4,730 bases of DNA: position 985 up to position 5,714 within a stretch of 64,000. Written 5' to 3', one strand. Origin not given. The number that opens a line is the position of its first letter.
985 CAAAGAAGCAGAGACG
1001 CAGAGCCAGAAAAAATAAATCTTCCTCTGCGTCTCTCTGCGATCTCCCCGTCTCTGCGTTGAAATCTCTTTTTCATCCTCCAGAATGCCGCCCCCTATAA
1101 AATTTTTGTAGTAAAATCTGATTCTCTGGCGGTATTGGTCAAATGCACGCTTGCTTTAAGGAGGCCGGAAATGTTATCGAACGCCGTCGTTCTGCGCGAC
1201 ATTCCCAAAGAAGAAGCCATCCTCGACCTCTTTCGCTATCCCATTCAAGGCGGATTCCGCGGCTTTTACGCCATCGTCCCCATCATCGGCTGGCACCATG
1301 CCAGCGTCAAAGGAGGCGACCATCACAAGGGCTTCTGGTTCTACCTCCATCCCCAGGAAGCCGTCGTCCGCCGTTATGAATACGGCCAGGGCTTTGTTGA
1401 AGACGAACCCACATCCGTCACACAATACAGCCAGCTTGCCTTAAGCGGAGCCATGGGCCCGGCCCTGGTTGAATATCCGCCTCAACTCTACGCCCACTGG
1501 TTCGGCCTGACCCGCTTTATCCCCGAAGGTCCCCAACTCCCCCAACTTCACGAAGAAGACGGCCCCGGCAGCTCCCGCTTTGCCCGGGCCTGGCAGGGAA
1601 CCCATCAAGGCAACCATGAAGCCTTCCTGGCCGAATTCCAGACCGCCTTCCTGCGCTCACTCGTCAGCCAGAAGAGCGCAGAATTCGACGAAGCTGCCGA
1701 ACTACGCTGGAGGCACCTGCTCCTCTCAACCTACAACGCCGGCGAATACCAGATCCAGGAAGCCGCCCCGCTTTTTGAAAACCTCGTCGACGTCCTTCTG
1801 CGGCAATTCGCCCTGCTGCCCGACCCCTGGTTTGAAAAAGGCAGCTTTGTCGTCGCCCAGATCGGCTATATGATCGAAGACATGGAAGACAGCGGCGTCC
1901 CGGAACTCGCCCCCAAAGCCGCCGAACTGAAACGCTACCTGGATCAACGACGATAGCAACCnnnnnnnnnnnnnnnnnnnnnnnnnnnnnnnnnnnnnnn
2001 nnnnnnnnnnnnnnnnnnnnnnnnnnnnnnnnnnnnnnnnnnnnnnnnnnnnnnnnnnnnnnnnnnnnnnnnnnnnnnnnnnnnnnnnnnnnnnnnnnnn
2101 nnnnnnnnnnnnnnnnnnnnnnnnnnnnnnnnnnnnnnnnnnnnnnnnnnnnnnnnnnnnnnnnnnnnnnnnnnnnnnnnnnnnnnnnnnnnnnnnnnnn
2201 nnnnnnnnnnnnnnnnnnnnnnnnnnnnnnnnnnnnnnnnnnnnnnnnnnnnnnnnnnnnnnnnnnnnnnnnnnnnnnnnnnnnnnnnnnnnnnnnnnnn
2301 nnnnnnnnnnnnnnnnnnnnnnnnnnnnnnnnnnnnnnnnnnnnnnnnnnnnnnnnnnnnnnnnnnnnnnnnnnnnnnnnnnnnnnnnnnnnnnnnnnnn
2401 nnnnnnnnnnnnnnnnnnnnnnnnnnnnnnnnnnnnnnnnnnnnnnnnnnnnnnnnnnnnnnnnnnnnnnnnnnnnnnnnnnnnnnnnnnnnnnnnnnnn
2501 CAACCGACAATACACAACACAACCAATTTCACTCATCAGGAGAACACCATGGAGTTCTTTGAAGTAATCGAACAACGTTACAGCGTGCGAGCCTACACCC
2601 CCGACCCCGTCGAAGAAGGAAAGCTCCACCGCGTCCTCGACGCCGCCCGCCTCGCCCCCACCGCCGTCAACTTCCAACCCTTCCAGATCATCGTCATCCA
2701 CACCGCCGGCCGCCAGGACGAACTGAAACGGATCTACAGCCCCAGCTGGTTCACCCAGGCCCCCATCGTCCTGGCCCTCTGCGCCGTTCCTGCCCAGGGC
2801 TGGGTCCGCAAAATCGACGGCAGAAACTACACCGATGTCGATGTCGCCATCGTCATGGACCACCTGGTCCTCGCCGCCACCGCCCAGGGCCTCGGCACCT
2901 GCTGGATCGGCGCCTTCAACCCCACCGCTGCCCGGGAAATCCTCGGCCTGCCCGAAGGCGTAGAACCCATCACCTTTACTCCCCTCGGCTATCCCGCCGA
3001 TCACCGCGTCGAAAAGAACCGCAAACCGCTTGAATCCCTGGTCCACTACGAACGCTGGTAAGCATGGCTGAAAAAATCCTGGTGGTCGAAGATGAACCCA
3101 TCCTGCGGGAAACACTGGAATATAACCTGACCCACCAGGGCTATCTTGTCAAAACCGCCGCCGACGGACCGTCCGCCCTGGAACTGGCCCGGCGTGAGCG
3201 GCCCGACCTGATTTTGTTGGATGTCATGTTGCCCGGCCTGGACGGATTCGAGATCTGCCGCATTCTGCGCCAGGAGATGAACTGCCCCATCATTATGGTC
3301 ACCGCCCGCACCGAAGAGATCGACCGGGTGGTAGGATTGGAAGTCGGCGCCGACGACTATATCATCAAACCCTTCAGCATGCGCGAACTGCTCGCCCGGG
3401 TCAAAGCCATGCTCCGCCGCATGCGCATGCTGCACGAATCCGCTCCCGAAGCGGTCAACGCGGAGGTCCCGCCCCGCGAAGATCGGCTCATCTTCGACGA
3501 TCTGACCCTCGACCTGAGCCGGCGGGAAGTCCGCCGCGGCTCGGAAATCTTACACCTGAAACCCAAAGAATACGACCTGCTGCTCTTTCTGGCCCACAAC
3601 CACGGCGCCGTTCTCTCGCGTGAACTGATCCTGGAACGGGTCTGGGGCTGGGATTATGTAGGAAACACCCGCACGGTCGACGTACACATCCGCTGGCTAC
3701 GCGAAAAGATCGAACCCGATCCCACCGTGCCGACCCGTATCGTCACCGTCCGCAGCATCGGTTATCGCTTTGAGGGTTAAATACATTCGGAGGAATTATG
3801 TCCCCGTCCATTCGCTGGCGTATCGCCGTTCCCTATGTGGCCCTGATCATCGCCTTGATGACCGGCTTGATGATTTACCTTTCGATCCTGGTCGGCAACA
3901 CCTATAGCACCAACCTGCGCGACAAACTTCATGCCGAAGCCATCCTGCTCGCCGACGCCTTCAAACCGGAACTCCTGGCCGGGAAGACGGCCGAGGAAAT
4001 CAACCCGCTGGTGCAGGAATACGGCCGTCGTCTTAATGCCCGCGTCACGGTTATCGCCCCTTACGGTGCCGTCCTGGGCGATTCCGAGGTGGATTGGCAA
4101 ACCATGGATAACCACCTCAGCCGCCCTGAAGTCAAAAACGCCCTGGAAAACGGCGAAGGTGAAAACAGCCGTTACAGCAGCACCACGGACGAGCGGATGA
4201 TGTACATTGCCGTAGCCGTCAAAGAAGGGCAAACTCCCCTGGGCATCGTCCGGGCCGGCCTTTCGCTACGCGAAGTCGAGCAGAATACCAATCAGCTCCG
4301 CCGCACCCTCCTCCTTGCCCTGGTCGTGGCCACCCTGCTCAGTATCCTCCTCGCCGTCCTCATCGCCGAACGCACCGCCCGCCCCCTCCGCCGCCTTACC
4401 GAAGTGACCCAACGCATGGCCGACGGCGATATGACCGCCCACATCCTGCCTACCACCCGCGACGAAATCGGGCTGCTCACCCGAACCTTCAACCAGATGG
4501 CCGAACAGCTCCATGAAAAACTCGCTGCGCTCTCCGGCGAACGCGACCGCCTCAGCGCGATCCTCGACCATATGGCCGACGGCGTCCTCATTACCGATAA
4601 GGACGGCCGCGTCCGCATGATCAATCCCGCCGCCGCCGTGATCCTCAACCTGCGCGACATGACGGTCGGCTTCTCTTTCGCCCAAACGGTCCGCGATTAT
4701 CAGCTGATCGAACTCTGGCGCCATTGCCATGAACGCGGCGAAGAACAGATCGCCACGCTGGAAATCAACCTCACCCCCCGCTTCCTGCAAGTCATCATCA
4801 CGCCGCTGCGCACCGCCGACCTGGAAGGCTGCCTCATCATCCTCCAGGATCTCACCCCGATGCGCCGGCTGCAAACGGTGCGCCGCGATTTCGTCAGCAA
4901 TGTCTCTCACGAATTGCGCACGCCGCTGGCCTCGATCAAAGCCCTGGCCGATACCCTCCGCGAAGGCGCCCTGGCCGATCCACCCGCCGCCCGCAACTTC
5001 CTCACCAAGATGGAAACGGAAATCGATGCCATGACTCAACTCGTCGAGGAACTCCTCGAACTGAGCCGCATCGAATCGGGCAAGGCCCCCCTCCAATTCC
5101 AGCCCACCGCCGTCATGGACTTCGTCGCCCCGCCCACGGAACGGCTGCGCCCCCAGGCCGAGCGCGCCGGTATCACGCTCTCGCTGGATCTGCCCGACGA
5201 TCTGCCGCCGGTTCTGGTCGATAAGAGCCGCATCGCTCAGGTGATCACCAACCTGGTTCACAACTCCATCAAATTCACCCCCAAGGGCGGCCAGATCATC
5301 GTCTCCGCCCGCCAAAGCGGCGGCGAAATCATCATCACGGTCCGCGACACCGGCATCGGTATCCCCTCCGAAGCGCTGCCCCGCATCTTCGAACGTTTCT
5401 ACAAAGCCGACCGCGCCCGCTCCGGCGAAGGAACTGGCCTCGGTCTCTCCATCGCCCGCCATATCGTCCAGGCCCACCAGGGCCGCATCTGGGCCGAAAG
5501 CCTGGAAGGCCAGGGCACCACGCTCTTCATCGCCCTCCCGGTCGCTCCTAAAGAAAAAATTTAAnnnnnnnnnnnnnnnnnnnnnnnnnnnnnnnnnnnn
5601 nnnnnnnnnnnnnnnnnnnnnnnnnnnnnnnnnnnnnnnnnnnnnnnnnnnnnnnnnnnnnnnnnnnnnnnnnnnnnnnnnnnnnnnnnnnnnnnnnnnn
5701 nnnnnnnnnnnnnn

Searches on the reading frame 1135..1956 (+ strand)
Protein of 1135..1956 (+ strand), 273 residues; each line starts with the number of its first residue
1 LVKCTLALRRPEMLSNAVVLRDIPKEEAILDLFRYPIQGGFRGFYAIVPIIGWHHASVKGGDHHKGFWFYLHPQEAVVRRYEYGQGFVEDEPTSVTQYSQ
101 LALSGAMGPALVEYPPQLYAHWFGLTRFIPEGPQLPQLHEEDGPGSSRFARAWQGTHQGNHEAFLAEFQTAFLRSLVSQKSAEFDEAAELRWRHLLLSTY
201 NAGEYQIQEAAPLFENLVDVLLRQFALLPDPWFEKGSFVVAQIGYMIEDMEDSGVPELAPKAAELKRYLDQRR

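Call 66: search_protein_families(library=pfam, proteins=[window:1135-1956:+], max_evalue=0.001)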
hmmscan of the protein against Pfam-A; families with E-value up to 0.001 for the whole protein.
window:1135-1956:+ (273 aa): 2 families
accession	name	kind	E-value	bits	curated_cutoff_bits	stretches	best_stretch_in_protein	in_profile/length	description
PF20981.2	AAR2_1st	-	1.6e-06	28.8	23.6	1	17-130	4-125/134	AAR2 N-terminal domain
PF05282.17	AAR2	-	2e-06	28.3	23.6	1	154-272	35-154/160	AAR2 C-terminal repeat region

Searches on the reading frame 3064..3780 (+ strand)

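Call 66: search_protein_families(library=pfam, proteins=[window:3064-3780:+], max_evalue=0.001)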
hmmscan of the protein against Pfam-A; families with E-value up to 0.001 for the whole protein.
window:3064-3780:+ (238 aa): 2 families
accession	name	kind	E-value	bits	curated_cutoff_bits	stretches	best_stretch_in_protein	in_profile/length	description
PF00072.30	Response_reg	-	3.6e-32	111.3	30.2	1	5-114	1-111/111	Response regulator receiver domain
PF00486.34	Trans_reg_C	-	1.3e-27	96.1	26.2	1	163-236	4-77/77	Transcriptional regulatory protein, C terminal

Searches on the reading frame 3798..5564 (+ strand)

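Call 66: search_protein_families(library=pfam, proteins=[window:3798-5564:+], max_evalue=0.001)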
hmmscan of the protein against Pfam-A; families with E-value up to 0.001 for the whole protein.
window:3798-5564:+ (588 aa): 9 families
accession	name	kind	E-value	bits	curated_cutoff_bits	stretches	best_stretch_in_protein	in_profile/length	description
PF02518.31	HATPase_c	-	4.8e-33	114.3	26.4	1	475-583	2-110/111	Histidine kinase-, DNA gyrase B-, and HSP90-like ATPase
PF00512.31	HisKA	-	2.7e-19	69.4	26.9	1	362-428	2-66/66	His Kinase A (phospho-acceptor) domain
PF00672.30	HAMP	-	1.4e-17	64.2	25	1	189-240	2-53/53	HAMP domain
PF00989.32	PAS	-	6e-08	33.1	22.6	1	251-351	2-112/113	PAS fold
PF16736.11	sCache_like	-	1e-07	32.7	27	1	34-149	1-110/117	Single Cache-like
PF08448.16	PAS_4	-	1.6e-07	32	23.1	1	256-355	1-108/110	PAS fold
PF13188.13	PAS_8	-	3.3e-07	30.4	21.8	1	251-296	2-49/65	PAS domain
PF23846.1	Cache_WalK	-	2.8e-06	28.1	27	1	67-151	1-88/92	WalK sensor protein kinase Chache domain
PF13596.12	PAS_10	-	0.00053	21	22.1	0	253-353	2-106/106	PAS domain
